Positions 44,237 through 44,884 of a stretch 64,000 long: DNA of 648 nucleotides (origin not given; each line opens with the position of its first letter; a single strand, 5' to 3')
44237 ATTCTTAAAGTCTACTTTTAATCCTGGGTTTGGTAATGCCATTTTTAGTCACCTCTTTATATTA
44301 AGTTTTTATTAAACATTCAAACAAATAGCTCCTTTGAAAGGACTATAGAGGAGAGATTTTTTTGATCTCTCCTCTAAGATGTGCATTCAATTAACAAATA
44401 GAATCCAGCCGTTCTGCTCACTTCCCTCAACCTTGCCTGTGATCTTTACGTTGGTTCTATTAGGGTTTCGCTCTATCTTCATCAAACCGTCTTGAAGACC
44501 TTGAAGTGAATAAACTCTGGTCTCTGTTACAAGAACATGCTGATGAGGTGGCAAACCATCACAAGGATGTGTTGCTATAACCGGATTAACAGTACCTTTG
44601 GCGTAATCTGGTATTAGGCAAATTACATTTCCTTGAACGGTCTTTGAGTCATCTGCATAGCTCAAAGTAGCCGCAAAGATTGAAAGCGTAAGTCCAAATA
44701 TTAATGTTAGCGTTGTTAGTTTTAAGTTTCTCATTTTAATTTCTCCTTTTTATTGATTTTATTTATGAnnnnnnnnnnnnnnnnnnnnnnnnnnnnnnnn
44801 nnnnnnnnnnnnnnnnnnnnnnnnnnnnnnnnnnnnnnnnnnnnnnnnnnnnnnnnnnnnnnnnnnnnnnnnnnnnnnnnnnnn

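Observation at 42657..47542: Perfect sigma-54 promoter driving a three-hydrolase operon next to a PAS-domain enhancer-binding protein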

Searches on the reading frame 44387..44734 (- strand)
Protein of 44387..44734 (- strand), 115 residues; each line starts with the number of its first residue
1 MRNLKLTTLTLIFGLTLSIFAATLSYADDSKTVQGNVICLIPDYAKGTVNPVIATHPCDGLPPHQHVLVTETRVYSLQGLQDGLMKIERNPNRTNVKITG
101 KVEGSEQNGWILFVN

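Call 7: search_protein_families(library=pfam, proteins=[window:44387-44734:-])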
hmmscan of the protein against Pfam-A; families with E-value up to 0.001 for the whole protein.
window:44387-44734:- (115 aa): 0 families

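Call 9: search_protein_families(library=ncbifam, proteins=[window:44387-44734:-], max_evalue=0.01)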
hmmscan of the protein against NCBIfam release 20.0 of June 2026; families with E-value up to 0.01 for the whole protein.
window:44387-44734:- (115 aa): 0 families
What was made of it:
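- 44387..44734 (-): SSP: small exported protein, 115 aa, family of unknown function. Invariant Cys39, Cys58, His64, His66 and Tyr44. No Pfam or NCBIfam hit (calls 7, 9).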

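Call 12: find_encoding_contigs(protein=window:44387-44734:-, flank=6000, max_places=8)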
Protein window:44387-44734:- (115 aa): 1 contig read that carries it; 1 place shown.
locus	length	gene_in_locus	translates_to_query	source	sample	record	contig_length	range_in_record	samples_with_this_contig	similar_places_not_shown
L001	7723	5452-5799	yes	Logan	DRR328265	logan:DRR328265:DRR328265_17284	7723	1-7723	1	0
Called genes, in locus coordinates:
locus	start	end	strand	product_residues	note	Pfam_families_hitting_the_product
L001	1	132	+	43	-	?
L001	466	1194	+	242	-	PF04542:Sigma70_r2, PF04545:Sigma70_r4 (weak), PF08281:Sigma70_r4_2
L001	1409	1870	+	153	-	-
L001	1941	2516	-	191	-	PF00440:TetR_N, PF21993:TetR_C_13_2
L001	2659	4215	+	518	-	PF00989:PAS, PF08448:PAS_4, PF13426:PAS_9, PF00158:Sigma54_activat, PF14532:Sigma54_activ_2, PF00004:AAA (weak), PF07724:AAA_2 (weak), PF25601:AAA_lid_14, +2 more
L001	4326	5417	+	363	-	PF00561:Abhydrolase_1, PF12146:Hydrolase_4, PF12697:Abhydrolase_6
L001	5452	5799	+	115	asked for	-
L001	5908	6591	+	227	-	PF00857:Isochorismatase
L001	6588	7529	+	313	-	PF00561:Abhydrolase_1, PF12697:Abhydrolase_6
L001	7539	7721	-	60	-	?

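Call 16: find_homologous_proteins(query=window:44387-44734:-)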
Query window:44387-44734:- (115 aa): 113 proteins with E <= 0.001 among 119 candidates.
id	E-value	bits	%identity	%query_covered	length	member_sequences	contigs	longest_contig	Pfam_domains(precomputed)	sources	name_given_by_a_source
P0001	8.1e-71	253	100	100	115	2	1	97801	-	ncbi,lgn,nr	ncbi:MAG: hypothetical protein DHS20C13_10870 [Thermodesulfobacteriota bacterium]|nr:MAG: hypothetic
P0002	5.4e-63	228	87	100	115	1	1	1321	-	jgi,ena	-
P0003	1.8e-62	226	88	99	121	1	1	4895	-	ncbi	-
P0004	5.7e-60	218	85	100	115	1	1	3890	-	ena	-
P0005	1.4e-58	214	83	100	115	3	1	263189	-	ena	-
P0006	5.0e-57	209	82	100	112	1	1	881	-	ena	-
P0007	6.8e-57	208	80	100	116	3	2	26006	-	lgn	-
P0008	2.6e-56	206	80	100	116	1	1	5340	-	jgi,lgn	jgi:hypothetical protein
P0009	2.8e-56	206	81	100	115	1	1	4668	-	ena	-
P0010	1.9e-55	203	79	100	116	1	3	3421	-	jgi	-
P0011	2.9e-55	203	79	100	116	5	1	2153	-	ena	-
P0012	1.2e-50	188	73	100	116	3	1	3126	-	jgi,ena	-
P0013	2.6e-50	187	72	100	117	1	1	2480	-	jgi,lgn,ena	-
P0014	4.9e-50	186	71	100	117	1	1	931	-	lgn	-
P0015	4.3e-49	183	71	100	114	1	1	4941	-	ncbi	-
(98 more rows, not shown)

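Call 19: find_related_loci(query=A1, collection=genome_contigs, flank=8000)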
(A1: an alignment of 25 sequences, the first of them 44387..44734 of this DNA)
Query A1 (115 aa) in genome_contigs; peptide patterns used: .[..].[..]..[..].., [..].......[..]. (x = any residue, [..] = any of these).
55 stretches matched a pattern; 31 encode a relative of the query (tblastn E <= 1e-3); 30 distinct loci.
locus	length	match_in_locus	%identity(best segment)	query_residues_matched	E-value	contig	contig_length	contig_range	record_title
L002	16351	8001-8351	69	1-115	4e-54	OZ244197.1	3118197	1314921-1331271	MAG: Thermodesulfobacteriota bacterium isolate ec96ddf5-9e38-48dc-a8a0-7131a85d877a genome assembly, chromosome: 1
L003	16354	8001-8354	67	1-115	1e-51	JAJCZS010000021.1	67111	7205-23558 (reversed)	MAG: Deltaproteobacteria bacterium isolate OFTM111 OFTM111_20, whole genome shotgun sequence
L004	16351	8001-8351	68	1-115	2e-51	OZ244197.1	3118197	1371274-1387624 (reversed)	MAG: Thermodesulfobacteriota bacterium isolate ec96ddf5-9e38-48dc-a8a0-7131a85d877a genome assembly, chromosome: 1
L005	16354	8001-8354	64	1-115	3e-51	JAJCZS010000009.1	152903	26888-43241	MAG: Deltaproteobacteria bacterium isolate OFTM111 OFTM111_8, whole genome shotgun sequence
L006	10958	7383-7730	66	1-115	1e-49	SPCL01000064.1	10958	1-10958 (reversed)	MAG: Thermodesulfobacteriales bacterium isolate das_tool.metabat2.12 k141_1730798, whole genome shotgun sequence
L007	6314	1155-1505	63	1-115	1e-49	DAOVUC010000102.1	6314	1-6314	MAG TPA_asm: Candidatus Dadabacteria bacterium isolate CSMAG_1669 CSMAG_1669_k141_5010709_length_6314_cov_11.0000, whole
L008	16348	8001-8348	64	1-115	8e-46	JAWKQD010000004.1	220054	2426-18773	MAG: Thermodesulfobacteriota bacterium isolate AC1.124 AC1.124.fa-4, whole genome shotgun sequence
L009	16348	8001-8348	64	1-115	1e-45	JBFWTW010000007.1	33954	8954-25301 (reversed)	MAG: Candidatus Dadabacteria bacterium isolate CA_2019_TPBF_56 NODE_7045_length_33954_cov_4.534070_TPBF, whole genome sh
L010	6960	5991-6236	74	34-115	2e-42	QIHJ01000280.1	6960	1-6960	MAG: Candidatus Dadabacteria bacterium isolate SZUA-126 Ga0063293_10019122, whole genome shotgun sequence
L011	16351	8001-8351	58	1-115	4e-39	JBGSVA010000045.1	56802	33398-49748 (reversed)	MAG: Thermodesulfobacteriota bacterium isolate JTS-AC446 k141_1852835, whole genome shotgun sequence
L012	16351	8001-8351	55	1-115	3e-38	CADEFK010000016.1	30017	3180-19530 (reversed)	uncultured bacterium isolate Candidatus Dadabacteria sp. RBC041 genome assembly, contig: MAG041_16, whole genome shotgun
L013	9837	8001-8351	55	1-115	1e-37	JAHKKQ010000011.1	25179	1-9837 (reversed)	MAG: Candidatus Dadabacteria bacterium isolate CR_Sed_300A_bin.14 scaffold_250, whole genome shotgun sequence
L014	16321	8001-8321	58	8-115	2e-37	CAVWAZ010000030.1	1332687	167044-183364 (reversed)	MAG: uncultured delta proteobacterium isolate MFD09730.bin.2.52 genome assembly, contig: contig_6045, whole genome shotg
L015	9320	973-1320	54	1-115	8e-37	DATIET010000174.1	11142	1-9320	MAG TPA_asm: Thermodesulfobacteriota bacterium isolate SMAG_U16376 k141_572970, whole genome shotgun sequence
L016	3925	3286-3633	53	1-115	4e-36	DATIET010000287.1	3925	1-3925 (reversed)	MAG TPA_asm: Thermodesulfobacteriota bacterium isolate SMAG_U16376 k141_1070908, whole genome shotgun sequence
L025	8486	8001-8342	49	1-114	2e-31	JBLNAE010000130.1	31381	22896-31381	MAG: Ignavibacteriales bacterium isolate MAG185 PRJNA951521_bin43_renamed_129, whole genome shotgun sequence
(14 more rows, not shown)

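Call 32: search_protein_families(library=pfam, proteins=[L004:3555-4073:+, L004:2518-2868:+])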
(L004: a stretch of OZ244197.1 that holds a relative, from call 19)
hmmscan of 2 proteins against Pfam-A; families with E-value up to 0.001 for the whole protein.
L004:3555-4073:+ (172 aa): 5 families
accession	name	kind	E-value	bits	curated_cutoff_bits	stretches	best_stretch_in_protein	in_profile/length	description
PF07883.17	Cupin_2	-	9.6e-16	57.7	27.2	1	68-132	5-68/70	Cupin domain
PF05899.18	Cupin_3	-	0.0001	22.3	23.5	0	77-116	20-60/74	EutQ-like cupin domain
PF00190.28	Cupin_1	-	0.00018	21.5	22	1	62-131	34-110/151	Cupin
PF02311.25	AraC_binding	-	0.00035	20.8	21.1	1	73-127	15-68/135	AraC-like ligand binding domain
PF01050.24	MannoseP_isomer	-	0.00037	21.1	23.6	1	53-132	20-99/116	Mannose-6-phosphate isomerase C-terminal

L004:2518-2868:+ (116 aa): 1 family
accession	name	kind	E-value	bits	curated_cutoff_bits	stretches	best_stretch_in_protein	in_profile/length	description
PF07784.16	DUF1622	-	1.3e-25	89.6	24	1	30-109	1-78/78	Protein of unknown function (DUF1622)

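Call 40: find_encoding_contigs(protein=P0005, flank=7000, max_places=3)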
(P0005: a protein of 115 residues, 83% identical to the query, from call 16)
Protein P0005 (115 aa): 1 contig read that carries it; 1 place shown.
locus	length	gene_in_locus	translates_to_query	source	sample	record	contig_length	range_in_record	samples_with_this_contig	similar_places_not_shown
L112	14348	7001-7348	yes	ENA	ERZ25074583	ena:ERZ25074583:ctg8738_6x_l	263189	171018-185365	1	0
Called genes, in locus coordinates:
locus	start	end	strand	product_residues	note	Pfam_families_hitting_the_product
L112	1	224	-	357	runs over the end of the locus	-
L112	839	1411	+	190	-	PF16694:Cytochrome_P460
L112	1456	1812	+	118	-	-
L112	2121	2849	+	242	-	PF04542:Sigma70_r2, PF04545:Sigma70_r4 (weak), PF08281:Sigma70_r4_2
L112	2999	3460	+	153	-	-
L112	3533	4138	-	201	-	PF00440:TetR_N (weak), PF21993:TetR_C_13_2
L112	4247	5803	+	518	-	PF00989:PAS, PF08448:PAS_4, PF13426:PAS_9, PF00158:Sigma54_activat, PF14532:Sigma54_activ_2, PF00004:AAA (weak), PF25601:AAA_lid_14, PF02954:HTH_8, +2 more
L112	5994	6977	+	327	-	PF00561:Abhydrolase_1, PF12146:Hydrolase_4, PF12697:Abhydrolase_6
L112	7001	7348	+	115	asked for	-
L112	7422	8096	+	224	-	PF00857:Isochorismatase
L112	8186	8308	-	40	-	-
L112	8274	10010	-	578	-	PF00135:COesterase, PF20434:BD-FAE (weak)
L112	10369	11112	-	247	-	PF06314:ADC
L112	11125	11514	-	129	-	PF00903:Glyoxalase, PF12681:Glyoxalase_2 (faint), PF13669:Glyoxalase_4, PF18029:Glyoxalase_6, PF22677:Ble-like_N (weak)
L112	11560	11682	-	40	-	PF18203:IPTL-CTERM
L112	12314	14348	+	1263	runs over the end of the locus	PF02415:Chlam_PMP (faint), PF23657:DUF7151, PF01391:Collagen (weak), PF23657:DUF7151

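Call 41: find_encoding_contigs(protein=P0007, flank=7000, max_places=3)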
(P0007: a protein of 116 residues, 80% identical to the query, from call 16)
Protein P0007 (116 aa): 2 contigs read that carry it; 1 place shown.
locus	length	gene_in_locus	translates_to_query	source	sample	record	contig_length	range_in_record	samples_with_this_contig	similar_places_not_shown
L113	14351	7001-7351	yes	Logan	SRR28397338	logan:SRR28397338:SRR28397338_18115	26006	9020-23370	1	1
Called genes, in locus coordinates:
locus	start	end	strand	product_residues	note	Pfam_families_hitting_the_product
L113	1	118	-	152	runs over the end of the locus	PF12802:MarR_2, PF22381:Staph_reg_Sar_Rot (weak), PF01047:MarR (weak)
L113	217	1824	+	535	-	PF01590:GAF (weak), PF00158:Sigma54_activat, PF14532:Sigma54_activ_2, PF07728:AAA_5 (weak), PF25601:AAA_lid_14, PF02954:HTH_8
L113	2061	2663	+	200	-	PF16694:Cytochrome_P460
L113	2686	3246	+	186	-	PF16694:Cytochrome_P460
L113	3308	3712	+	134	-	PF12680:SnoaL_2 (weak)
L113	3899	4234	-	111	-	PF00581:Rhodanese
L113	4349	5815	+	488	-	PF00989:PAS, PF08448:PAS_4, PF13426:PAS_9, PF00158:Sigma54_activat, PF14532:Sigma54_activ_2, PF07724:AAA_2 (weak), PF07728:AAA_5, PF25601:AAA_lid_14, +2 more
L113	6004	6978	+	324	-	PF00561:Abhydrolase_1, PF12146:Hydrolase_4 (weak), PF12697:Abhydrolase_6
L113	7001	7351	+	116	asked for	-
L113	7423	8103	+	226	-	PF00857:Isochorismatase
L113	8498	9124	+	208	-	PF00589:Phage_integrase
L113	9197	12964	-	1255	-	PF13191:AAA_16 (weak), PF20720:nSTAND3 (weak)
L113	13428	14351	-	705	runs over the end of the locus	PF12965:DUF3854, PF27228:MTBMA_p00010_2nd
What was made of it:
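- L113 has the module without a TetR gene (call 41).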

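Call 42: find_encoding_contigs(protein=P0008, flank=7000, max_places=3)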
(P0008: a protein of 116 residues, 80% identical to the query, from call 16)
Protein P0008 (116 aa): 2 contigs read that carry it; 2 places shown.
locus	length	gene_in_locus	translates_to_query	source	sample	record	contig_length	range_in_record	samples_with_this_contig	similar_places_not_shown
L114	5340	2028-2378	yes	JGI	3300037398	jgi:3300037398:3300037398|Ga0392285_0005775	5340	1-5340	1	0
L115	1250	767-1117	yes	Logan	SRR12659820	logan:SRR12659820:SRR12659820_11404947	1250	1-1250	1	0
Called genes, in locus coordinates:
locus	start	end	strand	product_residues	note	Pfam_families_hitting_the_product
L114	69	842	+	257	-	PF00158:Sigma54_activat, PF25601:AAA_lid_14, PF02954:HTH_8 (weak)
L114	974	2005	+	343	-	PF00561:Abhydrolase_1, PF12146:Hydrolase_4 (weak), PF12697:Abhydrolase_6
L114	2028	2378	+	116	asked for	-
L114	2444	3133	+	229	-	PF00857:Isochorismatase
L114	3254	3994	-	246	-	PF13276:HTH_21, PF00665:rve, PF13683:rve_3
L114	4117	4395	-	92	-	PF01527:HTH_Tnp_1, PF13384:HTH_23, PF13518:HTH_28 (weak), PF13551:HTH_29 (weak)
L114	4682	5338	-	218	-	PF00165:HTH_AraC (faint), PF12833:HTH_18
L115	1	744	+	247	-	?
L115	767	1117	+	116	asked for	-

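Call 43: find_encoding_contigs(protein=P0003, flank=7000, max_places=3)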
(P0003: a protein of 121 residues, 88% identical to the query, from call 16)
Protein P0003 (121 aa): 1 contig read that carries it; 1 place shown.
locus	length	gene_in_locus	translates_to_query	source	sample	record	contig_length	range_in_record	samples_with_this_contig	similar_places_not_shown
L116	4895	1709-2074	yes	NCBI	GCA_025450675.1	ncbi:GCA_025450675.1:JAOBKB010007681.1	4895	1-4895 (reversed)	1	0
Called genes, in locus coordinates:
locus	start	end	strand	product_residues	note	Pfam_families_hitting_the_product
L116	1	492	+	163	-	?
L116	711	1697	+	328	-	PF00561:Abhydrolase_1, PF12146:Hydrolase_4, PF12697:Abhydrolase_6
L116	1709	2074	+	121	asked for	-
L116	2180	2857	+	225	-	PF00857:Isochorismatase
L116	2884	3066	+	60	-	-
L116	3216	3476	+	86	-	PF05402:PqqD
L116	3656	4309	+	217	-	-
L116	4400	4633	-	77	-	-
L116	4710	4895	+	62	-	?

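Call 51: predict_structure(alignment_id=A1)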
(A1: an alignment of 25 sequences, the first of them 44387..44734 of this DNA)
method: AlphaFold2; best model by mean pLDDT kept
length: 115 residues; sequences in the alignment: 25
mean_pLDDT: 80.4   pTM: 0.61
mean pLDDT of the five models: 80.4, 79.9, 77.6, 73.4, 63.4
residues with pLDDT >= 90: 16; 70-90: 82; 50-70: 17; < 50: 0
segments of 3 or more residues with pLDDT < 50: none
pLDDT, mean of each block of 10 residues (from residue 1): 69 75 62 89 87 74 86 90 81 83 86 86
secondary structure, 60 per line:
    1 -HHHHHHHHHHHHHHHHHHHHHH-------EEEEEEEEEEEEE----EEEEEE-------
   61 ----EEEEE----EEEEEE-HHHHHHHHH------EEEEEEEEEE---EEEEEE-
elements in order: H2-23 E31-43 E48-53 E65-69 E74-79 H81-89 E96-105 E109-114

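Call 57: fold_search(model_id=the predicted structure, library=pdb)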
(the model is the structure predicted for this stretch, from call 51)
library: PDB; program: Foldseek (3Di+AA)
matches with E <= 10: 513; with E <= 0.001: 0
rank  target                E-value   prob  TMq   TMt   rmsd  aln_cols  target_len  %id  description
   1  8txr_A                4.4e-02  0.98  0.41  0.14   8.5       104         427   10  E. coli ExoVII(H238A) (released 2024-01-31)
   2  2z8l_A                4.4e-02  0.91  0.37  0.25   5.6        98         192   18  Crystal Structure of the Staphylococcal superantigen-like protein SSL5 at pH 4.6 complexed with sialyl Lewis X (released 2007-11-27)
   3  8yfk_A                5.9e-02  0.33  0.21  0.24   8.9        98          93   15  Crystal structure of FIP200 claw/TNIP1_FIR_pS123 (released 2024-08-14)
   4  3dm3_A                7.0e-02  0.98  0.41  0.47   8.3        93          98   14  Crystal structure of a domain of a Replication factor A protein, from Methanocaldococcus jannaschii. NorthEast Structu (released 2008-08-26)
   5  8yfl_A                8.3e-02  0.21  0.20  0.23   9.2        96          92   17  crystal structure of FIP200 claw/TNIP1_FIR_pS122pS123 (released 2024-08-14)
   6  6kab_D                9.3e-02  0.96  0.41  0.11   6.3        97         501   10  Crystal structure of plasmodium lysyl-tRNA synthetase in complex with a cladosporin derivative 2 (released 2020-04-08)
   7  3koj_A                9.3e-02  0.96  0.41  0.50   7.8        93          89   15  Crystal structure of the SSB domain of Q5N255_SYNP6 protein from Synechococcus sp. Northeast Structural Genomics Conso (released 2009-11-24)
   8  8k9s_B                9.9e-02  0.96  0.40  0.12   5.3        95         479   10  Crystal structure of plasmodium LysRS complexing with ASP3026 derived LysRS inhibitor 1 (ADKI1) (released 2024-06-26)
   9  8txr_C                9.9e-02  0.94  0.41  0.13   6.9       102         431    8  E. coli ExoVII(H238A) (released 2024-01-31)
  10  8k9s_A                1.1e-01  0.97  0.41  0.12   6.2        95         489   12  Crystal structure of plasmodium LysRS complexing with ASP3026 derived LysRS inhibitor 1 (ADKI1) (released 2024-06-26)
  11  9ekb_B                1.1e-01  0.72  0.33  0.11   9.3        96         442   14  Cryo-EM structure of apo-form human DNA polymerase delta (released 2025-02-05)
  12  8c5y_B                1.2e-01  0.89  0.35  0.24   6.3        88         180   16  RPA tetrameric supercomplex from Pyrococcus abyssi (released 2023-05-03)
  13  8yfm_A                1.3e-01  0.18  0.19  0.22   9.6        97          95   18  Crystal structure of FIP200 claw/TNIP1_FIR_pS122 (released 2024-08-14)
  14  6l4q_A                1.4e-01  0.93  0.40  0.11   6.2        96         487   11  Crystal Structure of Lysyl-tRNA Synthetase from Plasmodium falciparum complexed with L-lysine and Clado-B (released 2021-05-19)
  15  6ka6_A                1.5e-01  0.94  0.41  0.12   5.4        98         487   11  Crystal structure of plasmodium lysyl-tRNA synthetase in complex with a cladosporin derivative 1 (released 2020-04-08)
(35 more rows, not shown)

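Call 84: search_protein_families(library=pfam, proteins=[L025:6381-6668:+, L025:6673-7416:+, L025:7596-7910:+, L025:3883-6036:-, L005:7493-7966:+, L005:8478-9035:+, L005:9016-9393:+, L005:9840-11444:+, L005:11654-11935:+, L112:1456-1812:+], max_evalue=0.001)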
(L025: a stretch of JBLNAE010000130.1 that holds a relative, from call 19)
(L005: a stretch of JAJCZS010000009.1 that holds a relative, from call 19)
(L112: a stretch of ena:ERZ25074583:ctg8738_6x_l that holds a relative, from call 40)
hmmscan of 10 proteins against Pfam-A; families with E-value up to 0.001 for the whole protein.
L025:6381-6668:+ (95 aa): 2 families
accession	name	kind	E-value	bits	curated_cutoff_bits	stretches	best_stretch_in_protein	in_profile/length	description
PF01740.26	STAS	-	9.3e-09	35.4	22.6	1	7-68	4-66/106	STAS domain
PF13466.11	STAS_2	-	2.9e-05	24.6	29.2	1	16-63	1-47/80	STAS domain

L025:6673-7416:+ (247 aa): 4 families
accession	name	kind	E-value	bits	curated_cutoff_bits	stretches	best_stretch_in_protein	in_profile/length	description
PF04542.20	Sigma70_r2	-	3e-19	69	24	1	75-141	2-70/71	Sigma-70 region 2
PF08281.18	Sigma70_r4_2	-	1e-15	57.5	25.7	1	182-234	2-54/54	Sigma-70, region 4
PF04545.22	Sigma70_r4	-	9.3e-09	35.1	24.1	1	187-235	1-49/50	Sigma-70, region 4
PF07638.17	Sigma70_ECF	-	7.1e-06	26.5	21.1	1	58-237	6-182/185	ECF sigma factor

L025:7596-7910:+ (104 aa): 1 family
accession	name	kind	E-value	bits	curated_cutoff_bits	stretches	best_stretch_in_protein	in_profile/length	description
PF13490.11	zf-HC2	-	1.8e-09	37.9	22.2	1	26-59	1-34/35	Putative zinc-finger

L025:3883-6036:- (717 aa): 10 families
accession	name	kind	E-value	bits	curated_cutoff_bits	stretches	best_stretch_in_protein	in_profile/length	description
PF00158.32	Sigma54_activat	-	5.1e-73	244.7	20.2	1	408-574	1-167/168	Sigma-54 interaction domain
PF25601.1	AAA_lid_14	-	4.7e-28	97.3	27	1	580-648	1-69/87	AAA+ ATPase lid domain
PF13185.12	GAF_2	-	3e-22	79.7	28.6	1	223-358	3-135/136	GAF domain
PF01590.32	GAF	-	3.9e-21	76.4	22.4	1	224-358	2-133/133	GAF domain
PF14532.12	Sigma54_activ_2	-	2.8e-19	70.2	25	1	409-579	1-138/138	Sigma-54 interaction domain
PF13492.12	GAF_3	-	8.2e-09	36.4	27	1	224-360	2-129/129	GAF domain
PF02954.25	HTH_8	-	1.8e-08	34.4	22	1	664-708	1-42/42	Bacterial regulatory protein, Fis family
PF07728.20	AAA_5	-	4.2e-08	33.7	22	1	432-551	2-124/139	AAA domain (dynein-related subfamily)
PF00004.35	AAA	-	9.3e-07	29.8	21.2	1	432-568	1-125/131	ATPase family associated with various cellular activities (AAA)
PF00493.29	MCM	-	0.00019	21.1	23.3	1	380-550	14-173/224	MCM P-loop domain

L005:7493-7966:+ (157 aa): 5 families
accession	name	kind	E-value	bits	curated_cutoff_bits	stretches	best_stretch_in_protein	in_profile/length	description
PF07883.17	Cupin_2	-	3.6e-18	65.5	27.2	1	54-118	6-69/70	Cupin domain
PF00190.28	Cupin_1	-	1.3e-05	25.2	22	1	43-113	31-107/151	Cupin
PF02311.25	AraC_binding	-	2.9e-05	24.3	21.1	1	55-115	12-71/135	AraC-like ligand binding domain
PF05899.18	Cupin_3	-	7.5e-05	22.8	23.5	1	62-101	20-60/74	EutQ-like cupin domain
PF01050.24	MannoseP_isomer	-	0.00097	19.8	23.6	0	42-117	24-99/116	Mannose-6-phosphate isomerase C-terminal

L005:8478-9035:+ (185 aa): 1 family
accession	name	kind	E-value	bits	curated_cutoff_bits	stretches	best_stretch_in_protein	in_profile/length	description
PF13628.12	DUF4142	-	8.5e-32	110.7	27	1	39-179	3-138/138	Domain of unknown function (DUF4142)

L005:9016-9393:+ (125 aa): 1 family
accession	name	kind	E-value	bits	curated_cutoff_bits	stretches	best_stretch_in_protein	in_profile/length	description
PF00127.26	Copper-bind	-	5.3e-07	30.4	21.2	1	45-94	6-55/99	Copper binding proteins, plastocyanin/azurin family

L005:9840-11444:+ (534 aa): 6 families
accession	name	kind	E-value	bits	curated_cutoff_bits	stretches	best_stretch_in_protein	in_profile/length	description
PF00158.32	Sigma54_activat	-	3.8e-71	238.6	20.2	1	223-389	1-167/168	Sigma-54 interaction domain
PF25601.1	AAA_lid_14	-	3.2e-23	81.8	27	1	395-462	1-68/87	AAA+ ATPase lid domain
PF14532.12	Sigma54_activ_2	-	3.5e-16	60.1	25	1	224-394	1-138/138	Sigma-54 interaction domain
PF02954.25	HTH_8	-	1.1e-08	35.1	22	1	482-525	2-42/42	Bacterial regulatory protein, Fis family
PF07728.20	AAA_5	-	6.9e-07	29.8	22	1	247-366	2-124/139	AAA domain (dynein-related subfamily)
PF00004.35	AAA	-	0.0009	20.1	21.2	0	247-368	1-115/131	ATPase family associated with various cellular activities (AAA)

L005:11654-11935:+ (93 aa): 1 family
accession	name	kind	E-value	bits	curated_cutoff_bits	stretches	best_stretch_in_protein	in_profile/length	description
PF01740.26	STAS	-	0.00032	20.9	22.6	1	11-66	8-64/106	STAS domain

L112:1456-1812:+ (118 aa): 0 families
